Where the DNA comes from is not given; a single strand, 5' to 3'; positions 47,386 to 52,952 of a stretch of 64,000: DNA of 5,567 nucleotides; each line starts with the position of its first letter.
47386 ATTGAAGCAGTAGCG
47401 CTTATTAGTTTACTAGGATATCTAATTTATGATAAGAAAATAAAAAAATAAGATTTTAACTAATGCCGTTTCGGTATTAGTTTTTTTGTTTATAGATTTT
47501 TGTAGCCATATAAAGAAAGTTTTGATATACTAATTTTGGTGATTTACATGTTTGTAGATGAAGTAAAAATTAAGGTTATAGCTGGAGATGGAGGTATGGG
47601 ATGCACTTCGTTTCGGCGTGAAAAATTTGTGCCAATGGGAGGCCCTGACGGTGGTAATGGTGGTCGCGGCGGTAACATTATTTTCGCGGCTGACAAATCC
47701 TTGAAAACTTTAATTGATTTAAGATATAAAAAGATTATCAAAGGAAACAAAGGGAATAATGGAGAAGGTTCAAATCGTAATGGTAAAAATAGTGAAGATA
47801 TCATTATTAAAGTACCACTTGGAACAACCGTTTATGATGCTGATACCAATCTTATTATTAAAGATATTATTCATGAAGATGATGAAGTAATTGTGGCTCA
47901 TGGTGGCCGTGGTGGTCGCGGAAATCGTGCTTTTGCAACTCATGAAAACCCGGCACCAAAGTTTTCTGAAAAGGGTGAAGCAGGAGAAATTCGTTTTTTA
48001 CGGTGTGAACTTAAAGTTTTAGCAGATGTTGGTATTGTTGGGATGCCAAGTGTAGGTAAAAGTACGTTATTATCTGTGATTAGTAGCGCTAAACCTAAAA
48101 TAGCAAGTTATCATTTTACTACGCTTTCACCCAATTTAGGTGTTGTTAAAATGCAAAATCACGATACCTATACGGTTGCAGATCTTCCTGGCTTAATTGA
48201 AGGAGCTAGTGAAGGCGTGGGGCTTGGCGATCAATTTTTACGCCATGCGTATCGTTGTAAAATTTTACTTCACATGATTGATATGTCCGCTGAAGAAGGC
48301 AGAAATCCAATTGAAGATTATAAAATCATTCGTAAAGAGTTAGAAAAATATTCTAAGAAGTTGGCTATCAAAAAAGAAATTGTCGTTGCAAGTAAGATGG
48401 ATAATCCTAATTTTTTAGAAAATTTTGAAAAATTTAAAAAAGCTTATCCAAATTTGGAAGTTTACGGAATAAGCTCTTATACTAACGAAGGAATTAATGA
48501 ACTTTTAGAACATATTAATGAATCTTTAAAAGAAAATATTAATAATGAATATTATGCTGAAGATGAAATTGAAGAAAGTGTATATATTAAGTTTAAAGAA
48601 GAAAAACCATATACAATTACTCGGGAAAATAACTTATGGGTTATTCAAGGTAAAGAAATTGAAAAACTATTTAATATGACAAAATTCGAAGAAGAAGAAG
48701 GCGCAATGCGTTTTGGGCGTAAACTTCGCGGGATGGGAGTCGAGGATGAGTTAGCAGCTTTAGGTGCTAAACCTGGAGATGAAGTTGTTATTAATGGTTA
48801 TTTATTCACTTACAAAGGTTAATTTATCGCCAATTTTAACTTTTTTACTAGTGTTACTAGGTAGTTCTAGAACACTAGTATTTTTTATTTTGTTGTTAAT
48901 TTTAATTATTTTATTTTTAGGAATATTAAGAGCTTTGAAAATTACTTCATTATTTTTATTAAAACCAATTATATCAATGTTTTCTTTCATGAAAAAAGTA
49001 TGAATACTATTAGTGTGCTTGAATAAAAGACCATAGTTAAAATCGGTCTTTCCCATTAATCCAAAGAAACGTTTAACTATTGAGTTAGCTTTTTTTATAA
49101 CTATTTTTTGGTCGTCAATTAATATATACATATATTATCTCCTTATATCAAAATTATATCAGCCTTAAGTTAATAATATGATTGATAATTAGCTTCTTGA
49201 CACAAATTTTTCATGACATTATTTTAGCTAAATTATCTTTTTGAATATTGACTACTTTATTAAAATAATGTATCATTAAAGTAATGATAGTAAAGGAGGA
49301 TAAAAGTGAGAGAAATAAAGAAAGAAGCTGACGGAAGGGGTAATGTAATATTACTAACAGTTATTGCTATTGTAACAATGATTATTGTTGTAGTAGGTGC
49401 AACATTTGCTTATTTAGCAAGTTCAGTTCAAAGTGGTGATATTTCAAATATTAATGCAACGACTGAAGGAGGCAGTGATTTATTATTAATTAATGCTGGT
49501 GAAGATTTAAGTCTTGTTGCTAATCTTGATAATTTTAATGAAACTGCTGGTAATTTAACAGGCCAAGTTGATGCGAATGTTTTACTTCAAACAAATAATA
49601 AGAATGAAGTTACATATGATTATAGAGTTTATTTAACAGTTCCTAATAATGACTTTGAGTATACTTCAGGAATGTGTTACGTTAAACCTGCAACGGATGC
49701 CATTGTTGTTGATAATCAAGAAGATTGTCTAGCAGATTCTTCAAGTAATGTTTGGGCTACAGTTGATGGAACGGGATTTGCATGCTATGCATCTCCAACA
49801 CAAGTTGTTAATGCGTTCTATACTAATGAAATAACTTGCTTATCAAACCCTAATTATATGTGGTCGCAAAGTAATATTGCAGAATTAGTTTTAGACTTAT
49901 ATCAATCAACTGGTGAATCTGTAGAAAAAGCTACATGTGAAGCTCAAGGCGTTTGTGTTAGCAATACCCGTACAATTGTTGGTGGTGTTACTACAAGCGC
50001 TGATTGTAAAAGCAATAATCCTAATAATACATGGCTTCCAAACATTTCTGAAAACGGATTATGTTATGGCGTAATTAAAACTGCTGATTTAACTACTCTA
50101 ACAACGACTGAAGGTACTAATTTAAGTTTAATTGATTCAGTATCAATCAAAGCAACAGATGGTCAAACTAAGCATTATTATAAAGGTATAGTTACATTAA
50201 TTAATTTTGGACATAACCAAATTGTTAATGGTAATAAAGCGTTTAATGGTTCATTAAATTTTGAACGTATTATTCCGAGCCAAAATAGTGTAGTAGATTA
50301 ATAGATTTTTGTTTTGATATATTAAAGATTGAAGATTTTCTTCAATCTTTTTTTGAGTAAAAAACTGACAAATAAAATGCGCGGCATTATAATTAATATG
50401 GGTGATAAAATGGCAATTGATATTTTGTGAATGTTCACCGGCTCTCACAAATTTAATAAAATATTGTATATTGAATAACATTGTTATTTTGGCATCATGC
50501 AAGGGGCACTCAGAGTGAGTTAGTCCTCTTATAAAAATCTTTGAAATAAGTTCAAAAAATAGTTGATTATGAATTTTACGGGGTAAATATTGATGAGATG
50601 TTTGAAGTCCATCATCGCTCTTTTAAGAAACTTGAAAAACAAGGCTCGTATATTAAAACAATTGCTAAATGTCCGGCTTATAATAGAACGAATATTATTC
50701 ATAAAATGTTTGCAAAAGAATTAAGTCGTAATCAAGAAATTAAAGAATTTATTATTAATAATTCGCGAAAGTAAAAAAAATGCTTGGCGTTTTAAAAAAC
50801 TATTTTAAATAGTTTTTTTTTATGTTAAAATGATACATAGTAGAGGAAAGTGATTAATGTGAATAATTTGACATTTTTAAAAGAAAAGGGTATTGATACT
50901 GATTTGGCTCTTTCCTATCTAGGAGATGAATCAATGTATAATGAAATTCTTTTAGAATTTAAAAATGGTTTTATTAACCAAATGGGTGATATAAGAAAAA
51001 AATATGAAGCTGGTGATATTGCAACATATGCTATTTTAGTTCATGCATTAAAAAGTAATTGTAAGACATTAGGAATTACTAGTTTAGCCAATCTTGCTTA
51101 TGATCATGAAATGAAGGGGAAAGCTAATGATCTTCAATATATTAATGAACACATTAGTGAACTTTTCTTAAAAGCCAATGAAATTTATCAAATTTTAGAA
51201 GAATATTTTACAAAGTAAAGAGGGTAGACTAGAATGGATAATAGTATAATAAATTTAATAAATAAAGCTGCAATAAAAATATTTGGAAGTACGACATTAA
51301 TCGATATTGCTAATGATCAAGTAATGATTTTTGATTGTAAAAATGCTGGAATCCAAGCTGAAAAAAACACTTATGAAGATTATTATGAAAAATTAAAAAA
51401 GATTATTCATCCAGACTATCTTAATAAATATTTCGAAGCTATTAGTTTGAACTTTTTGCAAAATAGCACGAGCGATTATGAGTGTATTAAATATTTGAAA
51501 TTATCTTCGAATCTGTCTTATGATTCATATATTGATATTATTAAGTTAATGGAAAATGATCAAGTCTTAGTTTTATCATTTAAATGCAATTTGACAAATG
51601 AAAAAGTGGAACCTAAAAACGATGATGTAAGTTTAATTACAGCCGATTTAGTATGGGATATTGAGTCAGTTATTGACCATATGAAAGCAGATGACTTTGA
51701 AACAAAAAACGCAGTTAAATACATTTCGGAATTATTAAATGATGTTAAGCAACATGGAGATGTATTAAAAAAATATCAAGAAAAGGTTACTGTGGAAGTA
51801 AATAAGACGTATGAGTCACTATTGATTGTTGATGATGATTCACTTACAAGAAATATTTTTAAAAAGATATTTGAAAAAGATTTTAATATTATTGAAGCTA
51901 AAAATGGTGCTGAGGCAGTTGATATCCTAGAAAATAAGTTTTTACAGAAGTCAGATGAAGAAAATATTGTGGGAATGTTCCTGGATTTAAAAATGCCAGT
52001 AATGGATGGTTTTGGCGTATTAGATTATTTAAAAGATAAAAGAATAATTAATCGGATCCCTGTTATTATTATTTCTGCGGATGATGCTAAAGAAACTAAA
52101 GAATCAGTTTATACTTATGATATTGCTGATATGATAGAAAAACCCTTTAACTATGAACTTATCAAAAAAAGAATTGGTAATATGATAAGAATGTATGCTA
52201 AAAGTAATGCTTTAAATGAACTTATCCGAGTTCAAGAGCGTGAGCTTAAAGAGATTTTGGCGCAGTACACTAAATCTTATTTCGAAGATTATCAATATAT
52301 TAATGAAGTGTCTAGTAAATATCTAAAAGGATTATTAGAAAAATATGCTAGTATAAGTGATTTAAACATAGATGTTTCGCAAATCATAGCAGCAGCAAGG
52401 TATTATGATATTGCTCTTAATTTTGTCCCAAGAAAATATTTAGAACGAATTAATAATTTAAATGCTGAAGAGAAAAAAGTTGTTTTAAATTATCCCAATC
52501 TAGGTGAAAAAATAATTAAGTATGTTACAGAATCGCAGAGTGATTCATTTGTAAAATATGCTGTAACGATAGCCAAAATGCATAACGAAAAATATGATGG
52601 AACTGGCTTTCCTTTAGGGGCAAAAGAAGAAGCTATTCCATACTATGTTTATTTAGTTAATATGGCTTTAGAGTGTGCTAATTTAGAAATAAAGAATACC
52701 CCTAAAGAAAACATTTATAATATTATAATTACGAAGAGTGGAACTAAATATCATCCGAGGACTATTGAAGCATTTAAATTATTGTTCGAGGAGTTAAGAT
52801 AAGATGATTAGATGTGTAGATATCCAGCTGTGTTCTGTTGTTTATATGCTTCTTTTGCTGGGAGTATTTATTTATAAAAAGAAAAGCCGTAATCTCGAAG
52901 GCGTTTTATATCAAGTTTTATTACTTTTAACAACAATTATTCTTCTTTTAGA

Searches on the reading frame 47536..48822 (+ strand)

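Call 7: search_protein_families(library=pfam, proteins=[window:47536-48822:+], max_evalue=0.01)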
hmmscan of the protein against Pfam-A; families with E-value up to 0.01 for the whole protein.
window:47536-48822:+ (428 aa): 7 families
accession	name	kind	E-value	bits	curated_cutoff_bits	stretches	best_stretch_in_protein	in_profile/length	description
PF01018.28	GTP1_OBG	-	2.1e-59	200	27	1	7-161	1-155/155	GTP1/OBG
PF01926.29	MMR_HSR1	-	1.5e-23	83.5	21.9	1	164-286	1-112/113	50S ribosome-binding GTPase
PF09269.16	DUF1967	-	1.4e-21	76.8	27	1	359-426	1-70/70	Domain of unknown function (DUF1967)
PF02421.24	FeoB_N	-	2.4e-07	30.9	27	1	165-220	3-57/156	Ferrous iron transport protein B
PF15631.11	Imm-NTF2-2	-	0.006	17.2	26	0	351-373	17-40/68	NTF2 fold immunity protein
PF00009.33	GTP_EFTU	-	0.0062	16.6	26.5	0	268-331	112-186/188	Elongation factor Tu GTP binding domain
PF04670.18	Gtr1_RagA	-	0.0069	16.3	22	0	168-290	5-123/232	Gtr1/RagA G protein conserved region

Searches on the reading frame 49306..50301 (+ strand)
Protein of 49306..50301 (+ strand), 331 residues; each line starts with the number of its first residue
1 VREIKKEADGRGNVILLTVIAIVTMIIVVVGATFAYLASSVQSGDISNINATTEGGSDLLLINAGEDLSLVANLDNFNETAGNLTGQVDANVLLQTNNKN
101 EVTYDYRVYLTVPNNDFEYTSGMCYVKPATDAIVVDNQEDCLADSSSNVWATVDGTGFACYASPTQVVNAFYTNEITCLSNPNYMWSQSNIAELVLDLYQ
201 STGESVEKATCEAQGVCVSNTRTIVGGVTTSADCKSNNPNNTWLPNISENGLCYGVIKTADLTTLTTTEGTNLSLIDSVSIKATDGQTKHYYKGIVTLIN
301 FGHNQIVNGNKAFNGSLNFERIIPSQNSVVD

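Call 7: search_protein_families(library=pfam, proteins=[window:49306-50301:+], max_evalue=0.01)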
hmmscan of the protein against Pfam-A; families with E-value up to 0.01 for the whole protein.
window:49306-50301:+ (331 aa): 0 families

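Call 76: search_protein_families(library=ncbifam, proteins=[window:49306-50301:+], max_evalue=0.1)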
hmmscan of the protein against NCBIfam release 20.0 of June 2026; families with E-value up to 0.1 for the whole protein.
window:49306-50301:+ (331 aa): 0 families
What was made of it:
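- Tried and rejected: NCBIfam found nothing on ORF1, ORF2 or the 49306 ORF (call 76).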

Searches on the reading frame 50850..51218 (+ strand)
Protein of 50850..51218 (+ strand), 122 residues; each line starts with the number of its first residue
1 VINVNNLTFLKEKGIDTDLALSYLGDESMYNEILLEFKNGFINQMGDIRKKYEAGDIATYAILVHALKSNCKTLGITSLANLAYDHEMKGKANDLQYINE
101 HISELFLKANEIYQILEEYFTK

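Call 77: search_protein_families(library=pfam, proteins=[window:50850-51218:+], max_evalue=0.001)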
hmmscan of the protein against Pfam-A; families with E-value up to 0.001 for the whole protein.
window:50850-51218:+ (122 aa): 1 family
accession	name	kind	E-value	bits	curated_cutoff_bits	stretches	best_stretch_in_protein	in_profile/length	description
PF01627.28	Hpt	-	0.00069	20.2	24.6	1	34-88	3-57/84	Hpt domain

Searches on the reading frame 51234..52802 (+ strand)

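Call 77: search_protein_families(library=pfam, proteins=[window:51234-52802:+], max_evalue=0.001)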
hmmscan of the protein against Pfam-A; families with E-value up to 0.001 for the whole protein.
window:51234-52802:+ (522 aa): 2 families
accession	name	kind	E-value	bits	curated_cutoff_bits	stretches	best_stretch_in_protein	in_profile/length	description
PF00072.30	Response_reg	-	5.1e-18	65.7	30.2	1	197-314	2-110/111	Response regulator receiver domain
PF13487.12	HD_5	-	3.7e-10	40.3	27.2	1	366-470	23-125/170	HD domain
